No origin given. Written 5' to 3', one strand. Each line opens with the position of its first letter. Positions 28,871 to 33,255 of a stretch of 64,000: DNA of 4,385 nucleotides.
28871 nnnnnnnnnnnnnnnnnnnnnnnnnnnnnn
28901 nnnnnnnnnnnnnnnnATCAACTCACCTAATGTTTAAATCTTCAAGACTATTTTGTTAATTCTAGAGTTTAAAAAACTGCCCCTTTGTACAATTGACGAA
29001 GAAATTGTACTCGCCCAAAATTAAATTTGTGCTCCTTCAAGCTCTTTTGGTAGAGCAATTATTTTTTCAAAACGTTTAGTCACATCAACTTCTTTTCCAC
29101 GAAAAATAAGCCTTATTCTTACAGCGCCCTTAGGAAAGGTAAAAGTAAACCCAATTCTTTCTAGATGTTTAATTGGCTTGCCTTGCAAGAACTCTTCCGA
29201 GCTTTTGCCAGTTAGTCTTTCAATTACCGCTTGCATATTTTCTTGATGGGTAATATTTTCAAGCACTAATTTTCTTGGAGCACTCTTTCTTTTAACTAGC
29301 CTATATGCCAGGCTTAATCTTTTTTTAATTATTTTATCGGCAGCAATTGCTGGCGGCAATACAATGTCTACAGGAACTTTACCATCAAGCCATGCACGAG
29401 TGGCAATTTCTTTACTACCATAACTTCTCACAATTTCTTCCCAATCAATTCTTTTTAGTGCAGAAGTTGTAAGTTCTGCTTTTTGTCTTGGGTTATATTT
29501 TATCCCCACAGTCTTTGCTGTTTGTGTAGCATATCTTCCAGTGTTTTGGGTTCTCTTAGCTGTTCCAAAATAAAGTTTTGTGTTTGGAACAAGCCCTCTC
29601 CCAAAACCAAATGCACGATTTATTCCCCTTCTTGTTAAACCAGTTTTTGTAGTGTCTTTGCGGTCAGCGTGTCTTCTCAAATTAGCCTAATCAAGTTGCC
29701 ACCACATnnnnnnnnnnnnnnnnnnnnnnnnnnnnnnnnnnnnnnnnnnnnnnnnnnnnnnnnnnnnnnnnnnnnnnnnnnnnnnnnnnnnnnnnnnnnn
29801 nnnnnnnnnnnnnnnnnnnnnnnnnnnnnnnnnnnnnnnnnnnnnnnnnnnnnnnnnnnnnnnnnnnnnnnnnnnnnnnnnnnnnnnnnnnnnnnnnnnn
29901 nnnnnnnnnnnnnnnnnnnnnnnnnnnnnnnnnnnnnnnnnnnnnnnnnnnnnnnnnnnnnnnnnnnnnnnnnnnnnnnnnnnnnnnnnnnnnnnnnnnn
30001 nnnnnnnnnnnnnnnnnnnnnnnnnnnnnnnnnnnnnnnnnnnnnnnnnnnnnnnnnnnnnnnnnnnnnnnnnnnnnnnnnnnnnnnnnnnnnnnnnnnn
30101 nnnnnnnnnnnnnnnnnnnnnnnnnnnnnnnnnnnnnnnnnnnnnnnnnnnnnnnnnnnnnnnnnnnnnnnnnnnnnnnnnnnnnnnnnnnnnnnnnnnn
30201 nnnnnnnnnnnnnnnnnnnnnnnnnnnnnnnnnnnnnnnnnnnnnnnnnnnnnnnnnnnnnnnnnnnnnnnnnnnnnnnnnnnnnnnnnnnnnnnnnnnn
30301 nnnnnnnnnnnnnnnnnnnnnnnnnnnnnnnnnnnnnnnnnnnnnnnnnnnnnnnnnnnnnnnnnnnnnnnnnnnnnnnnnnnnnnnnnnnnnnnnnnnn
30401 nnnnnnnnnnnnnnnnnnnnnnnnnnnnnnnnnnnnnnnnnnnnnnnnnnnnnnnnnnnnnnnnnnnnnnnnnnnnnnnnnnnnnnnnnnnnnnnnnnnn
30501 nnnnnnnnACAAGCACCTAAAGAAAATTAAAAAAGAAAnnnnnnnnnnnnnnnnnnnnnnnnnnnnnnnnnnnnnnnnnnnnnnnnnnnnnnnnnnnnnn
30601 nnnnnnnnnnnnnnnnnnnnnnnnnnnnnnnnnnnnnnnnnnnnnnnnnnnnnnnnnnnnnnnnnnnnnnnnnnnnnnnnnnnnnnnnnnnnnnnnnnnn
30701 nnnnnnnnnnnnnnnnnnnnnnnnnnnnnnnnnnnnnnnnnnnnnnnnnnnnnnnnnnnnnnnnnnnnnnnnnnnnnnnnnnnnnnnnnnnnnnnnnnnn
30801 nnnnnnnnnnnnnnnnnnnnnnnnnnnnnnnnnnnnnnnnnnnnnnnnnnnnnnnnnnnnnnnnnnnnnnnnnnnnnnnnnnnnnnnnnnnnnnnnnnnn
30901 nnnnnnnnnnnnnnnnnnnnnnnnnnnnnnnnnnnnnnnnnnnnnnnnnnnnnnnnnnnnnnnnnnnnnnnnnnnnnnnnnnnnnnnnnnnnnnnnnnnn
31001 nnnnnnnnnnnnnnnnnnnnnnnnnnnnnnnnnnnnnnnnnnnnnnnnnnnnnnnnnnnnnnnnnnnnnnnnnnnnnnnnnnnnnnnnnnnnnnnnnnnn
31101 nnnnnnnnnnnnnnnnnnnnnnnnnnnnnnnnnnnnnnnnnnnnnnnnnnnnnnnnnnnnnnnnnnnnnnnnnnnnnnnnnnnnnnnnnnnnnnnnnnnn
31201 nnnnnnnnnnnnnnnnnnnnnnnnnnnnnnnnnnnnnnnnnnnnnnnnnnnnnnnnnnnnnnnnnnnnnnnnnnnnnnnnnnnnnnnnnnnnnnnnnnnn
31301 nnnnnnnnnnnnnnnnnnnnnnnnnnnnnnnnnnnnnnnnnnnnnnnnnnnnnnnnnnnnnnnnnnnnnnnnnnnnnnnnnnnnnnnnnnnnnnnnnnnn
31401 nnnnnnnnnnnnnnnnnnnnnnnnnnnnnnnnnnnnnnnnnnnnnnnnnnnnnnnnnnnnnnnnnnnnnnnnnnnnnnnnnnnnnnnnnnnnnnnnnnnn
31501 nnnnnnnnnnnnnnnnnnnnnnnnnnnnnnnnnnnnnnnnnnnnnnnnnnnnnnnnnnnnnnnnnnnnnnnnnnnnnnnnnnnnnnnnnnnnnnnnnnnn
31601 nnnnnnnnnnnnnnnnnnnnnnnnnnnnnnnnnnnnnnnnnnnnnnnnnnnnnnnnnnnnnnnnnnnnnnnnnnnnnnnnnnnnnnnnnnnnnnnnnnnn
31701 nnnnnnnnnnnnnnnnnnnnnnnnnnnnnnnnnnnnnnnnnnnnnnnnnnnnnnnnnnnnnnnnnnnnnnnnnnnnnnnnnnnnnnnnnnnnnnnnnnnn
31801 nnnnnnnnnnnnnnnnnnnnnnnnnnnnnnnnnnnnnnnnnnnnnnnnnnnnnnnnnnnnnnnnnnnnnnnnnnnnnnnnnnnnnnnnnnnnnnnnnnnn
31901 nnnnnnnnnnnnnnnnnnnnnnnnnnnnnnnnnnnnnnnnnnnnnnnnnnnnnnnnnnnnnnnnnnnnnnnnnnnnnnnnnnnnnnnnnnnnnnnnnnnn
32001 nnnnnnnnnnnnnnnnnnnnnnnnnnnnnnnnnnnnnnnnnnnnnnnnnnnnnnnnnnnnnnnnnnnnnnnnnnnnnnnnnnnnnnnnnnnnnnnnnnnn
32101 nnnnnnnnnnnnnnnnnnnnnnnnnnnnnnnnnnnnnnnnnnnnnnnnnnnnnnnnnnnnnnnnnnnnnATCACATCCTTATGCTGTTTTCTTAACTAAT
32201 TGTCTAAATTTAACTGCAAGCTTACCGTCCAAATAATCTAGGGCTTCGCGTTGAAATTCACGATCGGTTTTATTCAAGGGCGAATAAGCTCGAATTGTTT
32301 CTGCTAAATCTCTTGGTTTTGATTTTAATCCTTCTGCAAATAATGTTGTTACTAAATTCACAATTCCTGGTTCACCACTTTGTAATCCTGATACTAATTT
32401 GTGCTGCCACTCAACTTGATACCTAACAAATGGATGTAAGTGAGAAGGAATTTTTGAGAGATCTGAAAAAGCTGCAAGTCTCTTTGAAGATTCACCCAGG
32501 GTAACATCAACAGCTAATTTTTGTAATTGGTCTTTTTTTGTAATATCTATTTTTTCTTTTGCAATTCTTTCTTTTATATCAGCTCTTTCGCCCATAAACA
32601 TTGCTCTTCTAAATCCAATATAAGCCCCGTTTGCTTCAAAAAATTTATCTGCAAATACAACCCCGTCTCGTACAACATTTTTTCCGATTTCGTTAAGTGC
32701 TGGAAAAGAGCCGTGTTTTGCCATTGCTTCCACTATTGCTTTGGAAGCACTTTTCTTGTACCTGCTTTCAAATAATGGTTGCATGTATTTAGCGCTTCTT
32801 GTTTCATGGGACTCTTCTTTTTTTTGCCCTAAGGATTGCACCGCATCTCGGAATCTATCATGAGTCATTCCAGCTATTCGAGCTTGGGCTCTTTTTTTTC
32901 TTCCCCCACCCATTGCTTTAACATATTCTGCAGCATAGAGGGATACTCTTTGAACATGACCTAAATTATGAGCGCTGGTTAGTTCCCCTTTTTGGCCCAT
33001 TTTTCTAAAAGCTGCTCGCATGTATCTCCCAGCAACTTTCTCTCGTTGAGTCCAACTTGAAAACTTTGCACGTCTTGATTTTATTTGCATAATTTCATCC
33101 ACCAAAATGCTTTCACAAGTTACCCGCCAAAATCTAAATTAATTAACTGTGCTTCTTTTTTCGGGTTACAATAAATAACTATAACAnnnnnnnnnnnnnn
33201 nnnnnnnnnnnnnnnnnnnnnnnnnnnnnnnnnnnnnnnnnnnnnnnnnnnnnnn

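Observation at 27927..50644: Arginine-rich, unrecognisable ORFs intercalated one by one between conserved pyruvate-oxidation and mevalonate-pathway genes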

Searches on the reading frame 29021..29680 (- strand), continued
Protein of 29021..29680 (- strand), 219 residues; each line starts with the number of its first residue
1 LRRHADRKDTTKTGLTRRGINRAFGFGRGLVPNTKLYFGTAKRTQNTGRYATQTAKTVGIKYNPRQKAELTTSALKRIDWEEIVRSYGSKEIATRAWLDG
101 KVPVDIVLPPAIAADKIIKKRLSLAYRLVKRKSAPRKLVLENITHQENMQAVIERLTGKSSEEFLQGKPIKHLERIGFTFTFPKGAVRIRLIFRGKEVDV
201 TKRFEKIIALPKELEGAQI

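Call 72: find_encoding_contigs(protein=P0053, flank=8000, max_places=2)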
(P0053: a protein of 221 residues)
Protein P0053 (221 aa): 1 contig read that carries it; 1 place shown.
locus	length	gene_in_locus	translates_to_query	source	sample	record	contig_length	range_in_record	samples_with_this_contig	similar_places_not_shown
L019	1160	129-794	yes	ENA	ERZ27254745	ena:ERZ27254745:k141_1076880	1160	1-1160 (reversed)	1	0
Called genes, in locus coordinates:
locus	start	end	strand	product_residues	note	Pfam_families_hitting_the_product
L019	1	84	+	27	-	?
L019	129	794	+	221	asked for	-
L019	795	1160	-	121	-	?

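Call 96: find_encoding_contigs(protein=P0049, flank=8000, max_places=3)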
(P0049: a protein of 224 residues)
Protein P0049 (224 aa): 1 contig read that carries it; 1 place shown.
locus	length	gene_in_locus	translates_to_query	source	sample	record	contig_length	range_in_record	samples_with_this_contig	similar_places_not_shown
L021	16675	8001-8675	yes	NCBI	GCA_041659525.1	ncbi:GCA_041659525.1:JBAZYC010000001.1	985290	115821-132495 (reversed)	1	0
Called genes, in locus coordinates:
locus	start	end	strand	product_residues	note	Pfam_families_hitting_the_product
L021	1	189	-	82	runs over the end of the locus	-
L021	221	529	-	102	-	-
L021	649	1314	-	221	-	PF00072:Response_reg (weak)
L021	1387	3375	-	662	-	PF00270:DEAD (faint), PF04851:ResIII (weak), PF06733:DEAD_2, PF00271:Helicase_C (weak), PF13307:Helicase_C_2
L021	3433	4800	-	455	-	PF00884:Sulfatase, PF01663:Phosphodiest (faint), PF16347:SGSH_C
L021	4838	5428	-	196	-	-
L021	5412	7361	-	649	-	PF01663:Phosphodiest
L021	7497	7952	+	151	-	-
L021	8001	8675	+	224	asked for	PF00300:His_Phos_1 (weak)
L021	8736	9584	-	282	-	PF01925:TauE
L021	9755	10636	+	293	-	PF01507:PAPS_reduct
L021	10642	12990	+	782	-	PF00009:GTP_EFTU, PF01926:MMR_HSR1 (faint), PF03144:GTP_EFTU_D2 (faint), PF13555:AAA_29 (faint), PF22594:GTP-eEF1A_C, PF01583:APS_kinase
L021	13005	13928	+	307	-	PF00535:Glycos_transf_2, PF10111:Glyco_tranf_2_2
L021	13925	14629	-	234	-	-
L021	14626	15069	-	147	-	PF04101:Glyco_tran_28_C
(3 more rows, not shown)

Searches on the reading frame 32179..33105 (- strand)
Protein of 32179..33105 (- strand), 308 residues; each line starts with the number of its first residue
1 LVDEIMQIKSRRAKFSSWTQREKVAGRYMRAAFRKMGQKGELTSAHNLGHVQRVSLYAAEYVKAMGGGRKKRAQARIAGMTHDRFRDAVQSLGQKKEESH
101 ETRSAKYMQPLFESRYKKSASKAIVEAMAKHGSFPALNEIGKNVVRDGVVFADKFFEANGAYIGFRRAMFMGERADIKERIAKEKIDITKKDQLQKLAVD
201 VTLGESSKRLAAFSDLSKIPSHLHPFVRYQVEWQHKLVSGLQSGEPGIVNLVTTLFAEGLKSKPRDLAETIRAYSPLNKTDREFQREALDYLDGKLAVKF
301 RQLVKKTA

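Call 4: search_protein_families(library=pfam, proteins=[window:32179-33105:-], max_evalue=1)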
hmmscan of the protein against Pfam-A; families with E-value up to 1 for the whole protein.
window:32179-33105:- (308 aa): 3 families
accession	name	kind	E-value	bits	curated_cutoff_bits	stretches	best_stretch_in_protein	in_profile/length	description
PF01966.28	HD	-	0.00031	21.4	22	1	49-132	3-86/116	HD domain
PF14530.12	DUF4439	-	0.13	13.3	28.8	1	56-126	13-81/132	Domain of unknown function (DUF4439)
PF22769.1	DCD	-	0.19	12.3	27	1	175-211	5-43/153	dCTP deaminase-like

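Call 5: search_protein_families(library=ncbifam, proteins=[window:32179-33105:-], max_evalue=1)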
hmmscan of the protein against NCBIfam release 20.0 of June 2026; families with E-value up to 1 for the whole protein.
window:32179-33105:- (308 aa): 1 family
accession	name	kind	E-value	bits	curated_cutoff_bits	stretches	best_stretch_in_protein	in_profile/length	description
NF050004.1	BTH_I0359_fam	equivalog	0.061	13.6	70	0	281-306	33-56/85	BTH_I0359 family protein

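Call 34: search_solved_structures(query=A3, max_evalue=10, show_alignments=2)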
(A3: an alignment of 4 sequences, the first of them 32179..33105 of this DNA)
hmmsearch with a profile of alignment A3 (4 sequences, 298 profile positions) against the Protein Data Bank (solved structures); distinct sequences matched with E-value up to 10: 11.
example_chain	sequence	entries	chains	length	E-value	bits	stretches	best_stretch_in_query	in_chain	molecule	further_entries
3ter_A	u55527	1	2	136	0.016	17.9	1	192-235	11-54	Mammalian stromal interaction molecule-1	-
2pq7_A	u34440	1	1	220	0.051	16.3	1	44-133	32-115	Predicted HD superfamily hydrolase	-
9twu_A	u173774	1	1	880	0.66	12.6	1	73-164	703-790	Leucine--tRNA ligase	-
9twr_A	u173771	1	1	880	0.67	12.6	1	73-164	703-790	Leucine--tRNA ligase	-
9tjv_A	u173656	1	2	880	0.67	12.6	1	73-164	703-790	Leucine--tRNA ligase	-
9twt_A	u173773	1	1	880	0.67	12.6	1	73-164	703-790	Leucine--tRNA ligase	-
9twv_A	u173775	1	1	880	0.67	12.6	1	73-164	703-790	Leucine--tRNA ligase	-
3zgz_A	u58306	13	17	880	0.67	12.6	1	73-164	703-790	LEUCINE--TRNA LIGASE | LEUCYL-TRNA SYNTHETASE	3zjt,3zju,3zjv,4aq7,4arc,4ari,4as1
5omw_A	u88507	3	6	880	0.67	12.6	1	73-164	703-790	Leucine--tRNA ligase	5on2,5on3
9tws_A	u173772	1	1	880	0.67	12.6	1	73-164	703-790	Leucine--tRNA ligase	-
9tjw_A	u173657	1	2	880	0.67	12.6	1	73-164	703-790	Leucine--tRNA ligase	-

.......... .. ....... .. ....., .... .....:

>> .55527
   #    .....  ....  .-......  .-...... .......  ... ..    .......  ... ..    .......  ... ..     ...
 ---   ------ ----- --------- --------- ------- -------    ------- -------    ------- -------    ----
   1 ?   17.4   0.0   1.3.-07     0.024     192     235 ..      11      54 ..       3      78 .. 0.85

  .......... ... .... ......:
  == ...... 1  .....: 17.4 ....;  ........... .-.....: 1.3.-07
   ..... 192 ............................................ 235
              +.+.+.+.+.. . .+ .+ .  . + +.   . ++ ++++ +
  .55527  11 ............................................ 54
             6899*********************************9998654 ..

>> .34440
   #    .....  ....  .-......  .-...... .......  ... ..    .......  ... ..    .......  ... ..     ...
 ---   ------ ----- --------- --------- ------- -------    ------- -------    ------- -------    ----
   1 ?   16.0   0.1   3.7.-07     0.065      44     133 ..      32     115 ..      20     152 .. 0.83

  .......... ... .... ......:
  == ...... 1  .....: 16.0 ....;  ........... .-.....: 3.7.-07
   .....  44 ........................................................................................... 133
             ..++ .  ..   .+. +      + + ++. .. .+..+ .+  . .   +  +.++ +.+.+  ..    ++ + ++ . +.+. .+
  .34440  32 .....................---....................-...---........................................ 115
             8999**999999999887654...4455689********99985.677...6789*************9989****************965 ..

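Call 52: search_protein_families(library=phrogs, proteins=[window:32179-33105:-], max_evalue=0.1)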
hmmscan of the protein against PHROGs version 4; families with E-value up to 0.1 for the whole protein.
window:32179-33105:- (308 aa): 2 families
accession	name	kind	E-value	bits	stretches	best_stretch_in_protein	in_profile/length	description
phrog_16642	-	head and packaging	0.069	13.7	1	12-147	111-242/280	head protein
phrog_3921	-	unknown function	0.098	13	0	44-89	27-71/227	-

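Call 53: search_protein_families(library=padloc, proteins=[window:32179-33105:-], max_evalue=0.1)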
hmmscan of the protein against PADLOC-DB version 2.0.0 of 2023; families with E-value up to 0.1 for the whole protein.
window:32179-33105:- (308 aa): 0 families
